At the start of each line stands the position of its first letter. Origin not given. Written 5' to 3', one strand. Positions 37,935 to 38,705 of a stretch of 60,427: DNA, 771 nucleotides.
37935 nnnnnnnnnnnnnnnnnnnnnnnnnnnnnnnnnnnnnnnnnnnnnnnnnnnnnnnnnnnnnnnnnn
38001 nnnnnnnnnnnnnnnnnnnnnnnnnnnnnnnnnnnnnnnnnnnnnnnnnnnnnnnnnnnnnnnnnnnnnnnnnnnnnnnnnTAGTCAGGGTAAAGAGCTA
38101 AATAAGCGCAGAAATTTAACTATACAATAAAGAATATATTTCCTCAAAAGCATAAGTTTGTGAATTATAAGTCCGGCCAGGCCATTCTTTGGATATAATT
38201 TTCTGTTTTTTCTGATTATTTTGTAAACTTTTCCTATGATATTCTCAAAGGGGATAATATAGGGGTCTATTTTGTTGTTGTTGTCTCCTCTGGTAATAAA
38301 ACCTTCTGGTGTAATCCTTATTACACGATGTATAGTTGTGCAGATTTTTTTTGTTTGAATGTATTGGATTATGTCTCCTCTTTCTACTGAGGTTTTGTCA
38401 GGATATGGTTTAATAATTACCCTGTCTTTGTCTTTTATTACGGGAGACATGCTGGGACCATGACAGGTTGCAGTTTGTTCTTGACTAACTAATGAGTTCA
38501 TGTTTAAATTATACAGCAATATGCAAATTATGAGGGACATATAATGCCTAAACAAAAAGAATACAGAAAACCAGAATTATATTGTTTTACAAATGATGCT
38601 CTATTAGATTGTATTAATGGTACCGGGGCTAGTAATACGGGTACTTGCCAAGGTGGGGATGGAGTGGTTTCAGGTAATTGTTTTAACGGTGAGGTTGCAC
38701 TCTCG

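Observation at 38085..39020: Convergent pair of paralogous Cys-rich KPELY peptides abutting an ER-type (SipW-like) signal peptidase gene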

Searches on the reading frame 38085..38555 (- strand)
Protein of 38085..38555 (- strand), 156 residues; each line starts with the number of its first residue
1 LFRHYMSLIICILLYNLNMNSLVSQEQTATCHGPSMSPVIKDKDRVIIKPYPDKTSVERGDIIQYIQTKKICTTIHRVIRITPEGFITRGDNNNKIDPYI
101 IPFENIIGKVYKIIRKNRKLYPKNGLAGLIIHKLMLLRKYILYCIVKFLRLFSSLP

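Call 4: search_protein_families(library=pfam, proteins=[window:38085-38555:-], max_evalue=1)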
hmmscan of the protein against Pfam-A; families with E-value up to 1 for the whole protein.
window:38085-38555:- (156 aa): 3 families
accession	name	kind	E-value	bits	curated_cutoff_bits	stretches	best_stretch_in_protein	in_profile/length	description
PF00717.28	Peptidase_S24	-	6.4e-05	23.1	23.3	1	30-110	39-115/116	Peptidase S24-like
PF10502.14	Peptidase_S26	-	0.0076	16.7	22.9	1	7-79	6-78/168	Signal peptidase, peptidase S26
PF03171.26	2OG-FeII_Oxy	-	0.065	14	23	1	41-83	46-88/101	2OG-Fe(II) oxygenase superfamily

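Call 5: search_protein_families(library=ncbifam, proteins=[window:38085-38555:-], max_evalue=1)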
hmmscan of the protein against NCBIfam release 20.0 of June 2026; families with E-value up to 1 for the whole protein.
window:38085-38555:- (156 aa): 5 families
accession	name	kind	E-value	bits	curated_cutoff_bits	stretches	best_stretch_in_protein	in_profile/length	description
TIGR02228.1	sigpep_I_arch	equivalog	1.6e-20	73.6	51.85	1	6-113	12-121/158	signal peptidase I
NF046067.1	SigPepSipWBacil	equivalog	2.1e-09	37.2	190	1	31-109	43-124/189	signal peptidase I SipW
TIGR02754.1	sod_Ni_protease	equivalog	2e-08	34.6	63.25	1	32-94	4-68/90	nickel-type superoxide dismutase maturation protease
TIGR02227.1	sigpep_I_bact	equivalog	9.4e-08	32.1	47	1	7-85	3-81/162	signal peptidase I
NF003086.0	PRK04012.2-2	equivalog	0.099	12.5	202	1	40-90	64-111/116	translation initiation factor IF-1A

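Call 12: find_homologous_proteins(query=window:38085-38555:-, max_evalue=0.001)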
Query window:38085-38555:- (156 aa): 30 proteins with E <= 0.001 among 51 candidates.
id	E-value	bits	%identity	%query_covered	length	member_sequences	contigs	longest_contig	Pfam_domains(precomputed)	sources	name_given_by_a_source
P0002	5.5e-94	330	100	97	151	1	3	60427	-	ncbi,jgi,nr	ncbi:MAG: signal peptidase I [Candidatus Saganbacteria bacterium]|nr:signal peptidase I [Candidatus 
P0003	3.9e-30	123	47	84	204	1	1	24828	-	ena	-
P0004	3.1e-28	116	49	76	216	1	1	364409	-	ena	-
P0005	3.5e-28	116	48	76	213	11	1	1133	-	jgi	jgi:hypothetical protein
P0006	3.7e-28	116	44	84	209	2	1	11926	-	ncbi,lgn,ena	-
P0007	1.3e-27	114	44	85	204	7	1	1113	-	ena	-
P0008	2.7e-27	113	46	81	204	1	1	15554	-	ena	-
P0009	3.1e-27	113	45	84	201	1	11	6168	-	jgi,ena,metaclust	metaclust:\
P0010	3.3e-27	113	45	79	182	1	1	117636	PF10502.15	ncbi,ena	-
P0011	4.5e-27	113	44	84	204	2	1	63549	-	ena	-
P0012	2.7e-26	110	46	81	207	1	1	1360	-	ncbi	-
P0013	4.0e-26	110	44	85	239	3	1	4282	-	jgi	-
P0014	6.1e-26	109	43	92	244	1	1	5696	-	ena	-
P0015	8.1e-26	109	42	84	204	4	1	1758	-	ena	-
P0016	8.7e-26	109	42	83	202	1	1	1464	PF10502.15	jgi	jgi:signal peptidase I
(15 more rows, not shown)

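Call 14: find_encoding_contigs(protein=P0003, flank=4000, max_places=2)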
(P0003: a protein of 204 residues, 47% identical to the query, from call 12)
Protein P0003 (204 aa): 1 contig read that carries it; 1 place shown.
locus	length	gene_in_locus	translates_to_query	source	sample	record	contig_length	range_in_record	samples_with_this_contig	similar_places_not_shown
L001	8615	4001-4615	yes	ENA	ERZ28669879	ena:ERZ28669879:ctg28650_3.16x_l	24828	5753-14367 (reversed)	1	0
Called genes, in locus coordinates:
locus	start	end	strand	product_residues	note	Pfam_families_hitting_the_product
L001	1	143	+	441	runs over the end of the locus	PF13173:AAA_14, PF13635:DUF4143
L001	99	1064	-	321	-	PF27840:ScmC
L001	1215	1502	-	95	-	PF05402:PqqD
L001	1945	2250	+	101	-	-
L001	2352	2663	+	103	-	-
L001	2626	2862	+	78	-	-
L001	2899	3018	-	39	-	-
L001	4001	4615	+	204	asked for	-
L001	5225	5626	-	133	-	PF01850:PIN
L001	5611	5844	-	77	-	PF01402:RHH_1 (weak)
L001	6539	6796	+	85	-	-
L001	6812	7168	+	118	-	PF02452:PemK_toxin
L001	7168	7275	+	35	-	-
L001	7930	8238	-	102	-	-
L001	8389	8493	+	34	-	-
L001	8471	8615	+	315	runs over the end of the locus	PF01797:Y1_Tnp, PF08299:Bac_DnaA_C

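Call 15: find_encoding_contigs(protein=P0004, flank=4000, max_places=2)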
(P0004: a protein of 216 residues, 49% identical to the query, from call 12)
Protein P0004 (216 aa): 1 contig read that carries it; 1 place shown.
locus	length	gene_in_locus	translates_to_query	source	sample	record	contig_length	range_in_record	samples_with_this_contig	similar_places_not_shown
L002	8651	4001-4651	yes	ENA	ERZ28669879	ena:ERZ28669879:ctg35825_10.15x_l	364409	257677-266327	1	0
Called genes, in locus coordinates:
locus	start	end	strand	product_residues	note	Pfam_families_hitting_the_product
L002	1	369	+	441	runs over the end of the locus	PF13173:AAA_14, PF13635:DUF4143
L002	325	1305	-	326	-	PF27840:ScmC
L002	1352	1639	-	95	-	PF05402:PqqD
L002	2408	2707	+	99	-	-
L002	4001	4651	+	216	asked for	-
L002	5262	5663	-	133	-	PF01850:PIN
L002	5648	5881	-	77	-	PF01402:RHH_1 (weak)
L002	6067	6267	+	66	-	-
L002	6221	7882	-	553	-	PF01609:DDE_Tnp_1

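Call 16: find_encoding_contigs(protein=P0010, flank=4000, max_places=2)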
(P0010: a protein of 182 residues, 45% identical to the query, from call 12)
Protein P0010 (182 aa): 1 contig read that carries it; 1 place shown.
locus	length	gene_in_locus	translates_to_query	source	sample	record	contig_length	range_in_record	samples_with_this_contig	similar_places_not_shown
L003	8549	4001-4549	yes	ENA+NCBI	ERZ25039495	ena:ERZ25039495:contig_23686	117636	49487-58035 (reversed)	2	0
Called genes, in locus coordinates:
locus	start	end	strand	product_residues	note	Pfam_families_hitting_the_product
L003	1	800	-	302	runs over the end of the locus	PF27840:ScmC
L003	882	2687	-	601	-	PF00664:ABC_membrane, PF00005:ABC_tran, PF13304:AAA_21 (faint)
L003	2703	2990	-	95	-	PF05402:PqqD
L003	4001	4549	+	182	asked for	PF10502:Peptidase_S26 (weak)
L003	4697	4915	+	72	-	-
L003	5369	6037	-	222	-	PF13186:SPASM (weak)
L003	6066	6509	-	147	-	PF13353:Fer4_12 (weak), PF04055:Radical_SAM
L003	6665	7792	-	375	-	PF04055:Radical_SAM, PF13186:SPASM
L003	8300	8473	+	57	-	-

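Call 23: search_protein_families(library=ncbifam, proteins=[L001:99-1064:-, L003:2703-2990:-, L003:6665-7792:-, L003:6066-6509:-, L003:5369-6037:-, L003:4001-4549:+, L003:4697-4915:+, L003:3285-3533:+, L001:2352-2663:+, L001:4956-5177:+], max_evalue=1)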
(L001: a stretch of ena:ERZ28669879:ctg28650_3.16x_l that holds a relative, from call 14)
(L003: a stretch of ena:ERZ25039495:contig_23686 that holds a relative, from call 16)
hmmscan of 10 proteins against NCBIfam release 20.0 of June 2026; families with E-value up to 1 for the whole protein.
L001:99-1064:- (321 aa): 2 families
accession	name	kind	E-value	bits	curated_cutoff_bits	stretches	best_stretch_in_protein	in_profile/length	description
TIGR04249.1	SCM_chp_ScmC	equivalog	2e-74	250.6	125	1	8-301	1-292/292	SynChlorMet cassette protein ScmC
TIGR04352.1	HprK_rel_A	equivalog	0.049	12.7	200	1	135-179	99-143/280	HprK-related kinase A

L003:2703-2990:- (95 aa): 6 families
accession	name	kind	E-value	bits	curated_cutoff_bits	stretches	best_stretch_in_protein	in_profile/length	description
TIGR04248.1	SCM_PqqD_rel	equivalog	1.1e-33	115.3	100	1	8-90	1-82/84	SynChlorMet cassette protein ScmD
TIGR04353.1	PqqD_rel_X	equivalog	2.3e-07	31.7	35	1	19-89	1-73/74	HPr-rel-A system PqqD family peptide chaperone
NF033530.1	lasso_PqqD_Strm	exception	0.0009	19.4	70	1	14-89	4-78/78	lasso peptide biosynthesis PqqD family chaperone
TIGR03859.1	PQQ_PqqD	equivalog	0.0037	17.1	46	1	31-88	24-79/81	pyrroloquinoline quinone biosynthesis peptide chaperone PqqD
TIGR04302.1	geo_PqqD_fam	equivalog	0.013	15.9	100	1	35-91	48-102/102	GeoRSP system PqqD family peptide chaperone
NF033536.1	lasso_PqqD_Bac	exception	0.034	14.3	80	1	19-89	17-86/88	lasso peptide biosynthesis PqqD family chaperone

L003:6665-7792:- (375 aa): 102 families (the best 25 are shown)
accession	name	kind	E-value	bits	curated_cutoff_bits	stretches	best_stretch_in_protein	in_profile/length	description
TIGR04250.1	SCM_rSAM_ScmE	equivalog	6e-181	601.1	400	1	7-364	1-358/358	SynChlorMet cassette radical SAM/SPASM protein ScmE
NF050035.1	rSAM_WgK_link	exception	9.7e-41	140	650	2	1-166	1-166/367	radical SAM/SPASM peptide maturase WgkB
TIGR04347.1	pseudo_SAM_Halo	equivalog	2.5e-36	125.8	525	1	12-354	41-386/390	TIGR04347 family pseudo-SAM/SPASM protein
TIGR04303.1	GeoRSP_rSAM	equivalog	9.9e-36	123.9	400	1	6-350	2-323/325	GeoRSP system radical SAM/SPASM protein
TIGR02109.1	PQQ_syn_pqqE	equivalog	3.3e-34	118.4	381.35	1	5-349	3-328/358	pyrroloquinoline quinone biosynthesis protein PqqE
TIGR04545.1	rSAM_ahbD_hemeb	equivalog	5.8e-34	118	500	1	12-343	3-327/339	heme b synthase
TIGR04051.1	rSAM_NirJ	equivalog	3e-33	115.3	515.45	1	14-352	7-347/354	heme d1 biosynthesis radical SAM protein NirJ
TIGR04054.1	rSAM_NirJ1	equivalog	8.8e-33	113.4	650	1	11-352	38-380/387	putative heme d1 biosynthesis radical SAM protein NirJ1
TIGR04053.2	TIGR04053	equivalog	1.6e-31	109.9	395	2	5-228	4-226/366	TIGR04053 family radical SAM/SPASM domain-containing protein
NF047865.1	rSAM_PapB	equivalog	5.2e-31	108.1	340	1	9-347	3-330/330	PapB family radical SAM/SPASM ranthipeptide maturase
TIGR03962.1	mycofact_rSAM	equivalog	6.1e-31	107.8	265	2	5-170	8-172/339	mycofactocin radical SAM maturase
TIGR04251.1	SCM_rSAM_ScmF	equivalog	9.4e-31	107.5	400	1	13-338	8-326/353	SynChlorMet cassette radical SAM/SPASM protein ScmF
TIGR04133.1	rSAM_w_lipo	hypoth_equivalog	3.1e-29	102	425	1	13-333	28-331/350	TIGR04133 family radical SAM/SPASM protein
TIGR04055.1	rSAM_NirJ2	equivalog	5.4e-29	101.7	500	1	14-353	5-323/326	putative heme d1 biosynthesis radical SAM protein NirJ2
TIGR04546.1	rSAM_ahbC_deAc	equivalog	1.2e-28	100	650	1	11-351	41-383/390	12,18-didecarboxysiroheme deacetylase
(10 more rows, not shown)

L003:6066-6509:- (147 aa): 100 families (the best 25 are shown)
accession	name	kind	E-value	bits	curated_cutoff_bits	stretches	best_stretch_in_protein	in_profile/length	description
TIGR04251.1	SCM_rSAM_ScmF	equivalog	2.2e-56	191.8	400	1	19-146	3-130/353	SynChlorMet cassette radical SAM/SPASM protein ScmF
TIGR04317.1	W_rSAM_matur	equivalog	3.3e-19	69.2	380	1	19-140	3-121/349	tungsten cofactor oxidoreductase radical SAM maturase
TIGR04545.1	rSAM_ahbD_hemeb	equivalog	2.5e-18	66.6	500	1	24-146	4-123/339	heme b synthase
TIGR02668.1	moaA_archaeal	equivalog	3e-18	65.9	325.25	1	15-140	5-127/303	GTP 3',8-cyclase MoaA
TIGR02666.1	moaA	equivalog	2e-16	59.9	284.05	1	16-138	6-131/336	GTP 3',8-cyclase MoaA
NF045574.1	sacti_mat_StsB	exception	2.5e-16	59.6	625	1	18-142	94-214/466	StsB family radical SAM/SPASM domain sactipeptide maturase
NF001199.0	PRK00164.2-1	equivalog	1.3e-15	57.4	231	1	16-142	8-131/308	GTP 3',8-cyclase MoaA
TIGR02495.1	NrdG2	equivalog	2.8e-15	56.2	131.15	1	27-138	23-130/193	anaerobic ribonucleoside-triphosphate reductase activating protein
TIGR04054.1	rSAM_NirJ1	equivalog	3.5e-15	55.5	650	1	24-133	40-146/387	putative heme d1 biosynthesis radical SAM protein NirJ1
TIGR04053.2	TIGR04053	equivalog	5.3e-15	55.5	395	1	23-146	11-134/366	TIGR04053 family radical SAM/SPASM domain-containing protein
NF038283.1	viperin_w_prok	equivalog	7.2e-15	54.9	180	1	22-138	4-123/281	viperin family antiviral radical SAM protein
TIGR04051.1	rSAM_NirJ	equivalog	3e-14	52.8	515.45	1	25-145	7-123/354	heme d1 biosynthesis radical SAM protein NirJ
TIGR04466.1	rSAM_BlsE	equivalog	5.1e-14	52.5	400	1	24-146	7-123/327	cytosylglucuronate decarboxylase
TIGR04055.1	rSAM_NirJ2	equivalog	1.1e-13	51.4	500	1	28-141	8-117/326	putative heme d1 biosynthesis radical SAM protein NirJ2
NF049973.1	radical_Rv1681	equivalog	8.1e-13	48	380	1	21-142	73-192/326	Rv1681 family radical SAM protein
TIGR04250.1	SCM_rSAM_ScmE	equivalog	3.5e-11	42.6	400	1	27-143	10-124/358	SynChlorMet cassette radical SAM/SPASM protein ScmE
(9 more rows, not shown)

L003:5369-6037:- (222 aa): 23 families
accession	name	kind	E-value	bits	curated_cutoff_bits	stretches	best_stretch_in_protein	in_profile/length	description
TIGR04251.1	SCM_rSAM_ScmF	equivalog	3.1e-96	322.9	400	1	2-209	143-353/353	SynChlorMet cassette radical SAM/SPASM protein ScmF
TIGR04545.1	rSAM_ahbD_hemeb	equivalog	1.4e-11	44.4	500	1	2-195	136-335/339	heme b synthase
TIGR04055.1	rSAM_NirJ2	equivalog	9.3e-10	38.5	500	2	132-195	262-322/326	putative heme d1 biosynthesis radical SAM protein NirJ2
TIGR03962.1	mycofact_rSAM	equivalog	1.6e-07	30.8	265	1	8-201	153-337/339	mycofactocin radical SAM maturase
TIGR04053.2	TIGR04053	equivalog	4.8e-07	29.4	395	2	131-189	301-356/366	TIGR04053 family radical SAM/SPASM domain-containing protein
TIGR04085.1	rSAM_more_4Fe4S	domain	9.5e-07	29.2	27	1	103-192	1-90/93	SPASM domain-containing protein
NF050035.1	rSAM_WgK_link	exception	1.2e-06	27.8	650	1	114-189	281-355/367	radical SAM/SPASM peptide maturase WgkB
TIGR04303.1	GeoRSP_rSAM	equivalog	2.7e-06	27.2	400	1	111-195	247-324/325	GeoRSP system radical SAM/SPASM protein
TIGR04051.1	rSAM_NirJ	equivalog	1.5e-05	24.2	515.45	1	131-195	281-346/354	heme d1 biosynthesis radical SAM protein NirJ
TIGR04347.1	pseudo_SAM_Halo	equivalog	0.00012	21.4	525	1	139-198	326-386/390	TIGR04347 family pseudo-SAM/SPASM protein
TIGR04317.1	W_rSAM_matur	equivalog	0.00013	21.2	380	1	114-174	261-320/349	tungsten cofactor oxidoreductase radical SAM maturase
TIGR04163.1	rSAM_cobopep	equivalog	0.00016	20.5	375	2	8-55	215-262/428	peptide-modifying radical SAM enzyme CbpB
TIGR04250.1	SCM_rSAM_ScmE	equivalog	0.00017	20.7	400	1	127-183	275-333/358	SynChlorMet cassette radical SAM/SPASM protein ScmE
TIGR04054.1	rSAM_NirJ1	equivalog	0.00084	18.1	650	1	11-53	180-222/387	putative heme d1 biosynthesis radical SAM protein NirJ1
NF045574.1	sacti_mat_StsB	exception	0.0098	14.8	625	1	3-187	231-405/466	StsB family radical SAM/SPASM domain sactipeptide maturase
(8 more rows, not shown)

L003:4001-4549:+ (182 aa): 4 families
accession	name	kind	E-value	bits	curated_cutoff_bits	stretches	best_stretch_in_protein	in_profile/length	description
TIGR02228.1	sigpep_I_arch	equivalog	4.5e-19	68.8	51.85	1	37-117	36-119/158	signal peptidase I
TIGR02754.1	sod_Ni_protease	equivalog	3.2e-08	33.9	63.25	1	39-100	5-68/90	nickel-type superoxide dismutase maturation protease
NF046067.1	SigPepSipWBacil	equivalog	1.6e-07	31.1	190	1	33-115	39-124/189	signal peptidase I SipW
TIGR02227.1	sigpep_I_bact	equivalog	2.3e-07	30.8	47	1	39-97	27-87/162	signal peptidase I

L003:4697-4915:+ (72 aa): 0 families

L003:3285-3533:+ (82 aa): 0 families

L001:2352-2663:+ (103 aa): 0 families

L001:4956-5177:+ (73 aa): 0 families

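Call 31: find_related_loci(query=A3, collection=genome_contigs, flank=10000)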
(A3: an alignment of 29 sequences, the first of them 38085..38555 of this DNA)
Query A3 (156 aa) in genome_contigs; peptide patterns used: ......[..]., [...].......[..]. (x = any residue, [..] = any of these).
49 stretches matched a pattern; 8 encode a relative of the query (tblastn E <= 1e-3); 8 distinct loci.
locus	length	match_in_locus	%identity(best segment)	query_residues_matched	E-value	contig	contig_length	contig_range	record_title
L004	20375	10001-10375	45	25-148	4e-32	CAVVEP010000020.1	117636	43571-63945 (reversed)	MAG: uncultured delta proteobacterium isolate MFD02416.bin.3.208 genome assembly, contig: contig_23686, whole genome sho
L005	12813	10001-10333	50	30-140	2e-31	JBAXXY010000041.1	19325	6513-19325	MAG: Lentisphaerota bacterium isolate ELA751 MAG751_41, whole genome shotgun sequence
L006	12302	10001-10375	42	21-141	1e-30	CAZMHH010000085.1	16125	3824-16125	MAG TPA_asm: uncultured Thermodesulfobacteriota bacterium isolate SRP332253_co1_288 genome assembly, contig: NODE_5998_l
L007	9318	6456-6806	44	27-143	4e-29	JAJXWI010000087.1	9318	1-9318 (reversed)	MAG: bacterium isolate BP5.bin76 NODE_13470_length_9318_cov_2.395822, whole genome shotgun sequence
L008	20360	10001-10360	45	31-150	4e-28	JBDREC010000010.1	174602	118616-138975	MAG: Pseudomonadota bacterium isolate MEGAHIT-group-1.295 k141_12433389, whole genome shotgun sequence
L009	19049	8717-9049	44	30-140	4e-27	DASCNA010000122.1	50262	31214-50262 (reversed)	MAG TPA_asm: Victivallales bacterium isolate Fu_MAG_118 c_000001075960, whole genome shotgun sequence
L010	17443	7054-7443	40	25-154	7e-26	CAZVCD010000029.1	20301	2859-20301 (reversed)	MAG TPA_asm: uncultured Victivallales bacterium isolate binchicken_co49_16 genome assembly, contig: NODE_884_length_2030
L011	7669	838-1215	40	30-155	8e-25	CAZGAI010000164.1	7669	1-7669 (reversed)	MAG TPA_asm: uncultured Victivallales bacterium isolate binchicken_co181_30 genome assembly, contig: NODE_20387_length_7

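Call 35: find_encoding_contigs(protein=P0002, flank=10000, max_places=6)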
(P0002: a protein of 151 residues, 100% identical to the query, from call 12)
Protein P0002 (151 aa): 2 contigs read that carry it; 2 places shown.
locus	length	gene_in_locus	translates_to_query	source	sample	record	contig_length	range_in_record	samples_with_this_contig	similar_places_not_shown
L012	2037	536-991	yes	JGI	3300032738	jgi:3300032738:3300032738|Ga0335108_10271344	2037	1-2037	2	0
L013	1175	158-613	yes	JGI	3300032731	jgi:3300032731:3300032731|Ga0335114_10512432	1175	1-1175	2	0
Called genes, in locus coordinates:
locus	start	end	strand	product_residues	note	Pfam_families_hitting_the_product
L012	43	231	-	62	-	-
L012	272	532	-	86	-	-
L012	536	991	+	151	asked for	-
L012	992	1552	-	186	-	PF00908:dTDP_sugar_isom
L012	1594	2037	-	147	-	?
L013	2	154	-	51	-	?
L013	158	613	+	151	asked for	-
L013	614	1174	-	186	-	PF00908:dTDP_sugar_isom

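Call 38: find_related_loci(query=A3, collection=metagenome_contigs, flank=10000)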
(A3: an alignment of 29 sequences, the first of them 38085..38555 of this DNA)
Query A3 (156 aa) in metagenome_contigs; peptide patterns used: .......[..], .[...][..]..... (x = any residue, [..] = any of these).
479 stretches matched a pattern; 54 encode a relative of the query (tblastn E <= 1e-3); 54 distinct loci.
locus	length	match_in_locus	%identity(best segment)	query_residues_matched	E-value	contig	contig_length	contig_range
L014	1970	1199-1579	46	29-155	3e-35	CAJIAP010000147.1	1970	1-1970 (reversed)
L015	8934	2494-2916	44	16-155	8e-34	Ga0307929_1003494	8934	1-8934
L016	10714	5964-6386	44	16-155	8e-34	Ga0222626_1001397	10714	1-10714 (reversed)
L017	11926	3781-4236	41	5-155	2e-33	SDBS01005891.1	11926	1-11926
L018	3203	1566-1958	42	25-155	3e-33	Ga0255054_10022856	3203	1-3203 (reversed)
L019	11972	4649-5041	44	25-155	3e-33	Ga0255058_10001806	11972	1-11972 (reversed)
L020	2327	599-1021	44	13-155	7e-33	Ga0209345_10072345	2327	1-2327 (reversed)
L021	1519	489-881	44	25-155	9e-33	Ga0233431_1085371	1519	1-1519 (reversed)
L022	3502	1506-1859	47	25-142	2e-32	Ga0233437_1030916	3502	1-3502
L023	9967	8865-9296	42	16-155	6e-32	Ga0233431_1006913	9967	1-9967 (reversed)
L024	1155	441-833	41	25-155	5e-33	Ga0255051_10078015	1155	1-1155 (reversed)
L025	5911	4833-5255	44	13-155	3e-32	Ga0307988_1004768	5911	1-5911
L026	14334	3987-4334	48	25-140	3e-32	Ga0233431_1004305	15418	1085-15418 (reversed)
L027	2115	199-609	42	19-155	1e-31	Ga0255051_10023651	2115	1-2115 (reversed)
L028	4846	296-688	45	25-155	8e-32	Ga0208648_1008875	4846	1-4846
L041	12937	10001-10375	43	17-143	8e-29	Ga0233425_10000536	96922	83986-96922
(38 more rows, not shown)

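Call 40: search_protein_families(library=pfam, proteins=[L005:8590-9480:+, L005:9974-10573:+, L005:10570-10779:+, L005:4037-4321:+, L041:10007-10609:+, L041:10606-10815:+], max_evalue=0.1)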
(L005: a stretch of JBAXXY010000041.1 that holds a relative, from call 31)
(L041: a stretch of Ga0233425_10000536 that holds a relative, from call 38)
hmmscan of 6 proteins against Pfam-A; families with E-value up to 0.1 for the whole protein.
L005:8590-9480:+ (296 aa): 1 family
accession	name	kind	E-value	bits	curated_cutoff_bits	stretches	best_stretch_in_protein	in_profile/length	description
PF07475.17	Hpr_kinase_C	-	0.0027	17.7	33.3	1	131-174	8-52/171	HPr Serine kinase C-terminal domain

L005:9974-10573:+ (199 aa): 2 families
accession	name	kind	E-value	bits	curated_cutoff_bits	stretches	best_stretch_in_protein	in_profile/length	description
PF10502.14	Peptidase_S26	-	9.1e-05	22.9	22.9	1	11-68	28-87/168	Signal peptidase, peptidase S26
PF00717.28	Peptidase_S24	-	0.0024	18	23.3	1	11-90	40-115/116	Peptidase S24-like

L005:10570-10779:+ (69 aa): 0 families

L005:4037-4321:+ (94 aa): 2 families
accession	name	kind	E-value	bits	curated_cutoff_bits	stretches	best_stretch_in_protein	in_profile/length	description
PF05402.18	PqqD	-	1.9e-15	57.4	23.4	1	25-89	3-67/67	Coenzyme PQQ synthesis protein D (PqqD)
PF21782.3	PKMT_2nd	-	8.4e-05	23.3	27.8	1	32-66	25-59/98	PKMT, C-terminal winged helix domain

L041:10007-10609:+ (200 aa): 2 families
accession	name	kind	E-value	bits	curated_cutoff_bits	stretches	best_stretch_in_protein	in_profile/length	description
PF10502.14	Peptidase_S26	-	6e-05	23.5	22.9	1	13-68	30-87/168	Signal peptidase, peptidase S26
PF00717.28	Peptidase_S24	-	0.031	14.4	23.3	1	13-88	42-113/116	Peptidase S24-like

L041:10606-10815:+ (69 aa): 0 families
